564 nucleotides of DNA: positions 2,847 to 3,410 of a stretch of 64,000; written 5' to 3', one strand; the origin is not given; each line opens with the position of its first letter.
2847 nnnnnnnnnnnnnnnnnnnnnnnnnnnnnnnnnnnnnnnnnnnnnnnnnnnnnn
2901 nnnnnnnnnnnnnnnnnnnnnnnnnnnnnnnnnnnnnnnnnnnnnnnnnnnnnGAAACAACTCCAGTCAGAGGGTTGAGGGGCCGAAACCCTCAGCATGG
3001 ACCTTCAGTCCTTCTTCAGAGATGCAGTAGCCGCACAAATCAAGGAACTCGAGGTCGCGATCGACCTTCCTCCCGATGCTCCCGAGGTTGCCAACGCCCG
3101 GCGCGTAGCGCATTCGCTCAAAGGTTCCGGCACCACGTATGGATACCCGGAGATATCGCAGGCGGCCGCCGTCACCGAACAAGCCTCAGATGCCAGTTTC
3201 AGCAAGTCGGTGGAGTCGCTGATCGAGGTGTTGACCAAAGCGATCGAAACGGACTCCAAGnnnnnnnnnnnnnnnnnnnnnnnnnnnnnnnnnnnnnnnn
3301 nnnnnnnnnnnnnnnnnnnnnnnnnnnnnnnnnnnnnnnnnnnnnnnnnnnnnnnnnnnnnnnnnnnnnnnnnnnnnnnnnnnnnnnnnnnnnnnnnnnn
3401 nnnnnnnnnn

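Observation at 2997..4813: Unusual HPt-REC-GGDEF*-REC hybrid followed by a stand-alone CheY-like receiver, directly upstream of fliM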

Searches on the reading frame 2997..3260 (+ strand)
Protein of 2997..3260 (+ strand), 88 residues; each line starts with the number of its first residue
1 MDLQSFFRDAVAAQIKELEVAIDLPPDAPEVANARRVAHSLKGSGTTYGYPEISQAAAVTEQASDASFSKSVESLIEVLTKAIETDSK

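Call 81: search_solved_structures(query=window:2997-3260:+, max_evalue=1)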
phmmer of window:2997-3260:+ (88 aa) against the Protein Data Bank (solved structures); distinct sequences matched with E-value up to 1: 6.
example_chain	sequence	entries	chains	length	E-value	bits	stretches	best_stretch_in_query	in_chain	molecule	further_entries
6ff6_A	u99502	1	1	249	5.1e-08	36.5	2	4-66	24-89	BRIC1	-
1i5n_A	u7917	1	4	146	0.0027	21.5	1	4-78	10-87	CHEMOTAXIS PROTEIN CHEA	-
2lp4_A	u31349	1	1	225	0.0035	21.1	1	4-73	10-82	Chemotaxis protein CheA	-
8c5v_C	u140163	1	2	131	0.0048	20.7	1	4-77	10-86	Chemotaxis protein CheA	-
6s1k_A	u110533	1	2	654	0.05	17.5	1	4-70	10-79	Chemotaxis protein CheA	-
1tqg_A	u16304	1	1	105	0.81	13.6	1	25-81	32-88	Chemotaxis protein cheA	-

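Call 84: search_solved_structures(query=A6, max_evalue=1)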
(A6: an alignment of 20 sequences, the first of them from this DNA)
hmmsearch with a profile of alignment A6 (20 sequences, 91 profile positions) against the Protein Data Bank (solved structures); distinct sequences matched with E-value up to 1: 18.
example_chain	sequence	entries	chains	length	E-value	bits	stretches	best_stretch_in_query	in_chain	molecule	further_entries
6ff6_A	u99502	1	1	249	3.1e-09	40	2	7-65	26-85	BRIC1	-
8c5v_C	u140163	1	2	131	0.00016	24.9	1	6-69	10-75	Chemotaxis protein CheA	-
1i5n_A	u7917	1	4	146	0.00023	24.4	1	6-69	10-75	CHEMOTAXIS PROTEIN CHEA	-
2lp4_A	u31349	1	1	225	0.00042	23.6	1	7-69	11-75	Chemotaxis protein CheA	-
6s1k_A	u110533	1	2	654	0.002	21.4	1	8-68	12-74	Chemotaxis protein CheA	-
2ld6_A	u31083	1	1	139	0.0022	21.3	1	1-86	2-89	Chemotaxis protein CheA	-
1tqg_A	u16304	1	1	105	0.0027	21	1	7-86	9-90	Chemotaxis protein cheA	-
1y6d_A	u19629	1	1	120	0.011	19.1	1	31-82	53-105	Phosphorelay protein luxU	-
5cwb_A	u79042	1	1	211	0.015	18.6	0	12-51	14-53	Designed helical repeat protein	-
8rqj_B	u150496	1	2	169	0.024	18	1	16-63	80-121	HPt domain-containing protein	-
8pbw_B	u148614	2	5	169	0.024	17.9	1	16-63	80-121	HPt domain-containing protein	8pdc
3myf_A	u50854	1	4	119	0.029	17.7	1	11-88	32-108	Sensor protein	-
3iqt_A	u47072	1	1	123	0.041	17.2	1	21-89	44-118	Signal transduction histidine-protein kinase barA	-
2lch_A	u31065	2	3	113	0.21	14.9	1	10-86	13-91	Protein OR38 | computationally designed four-helix bundle protein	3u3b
7c1i_A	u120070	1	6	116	0.37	14.1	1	19-82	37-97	Histidine kinase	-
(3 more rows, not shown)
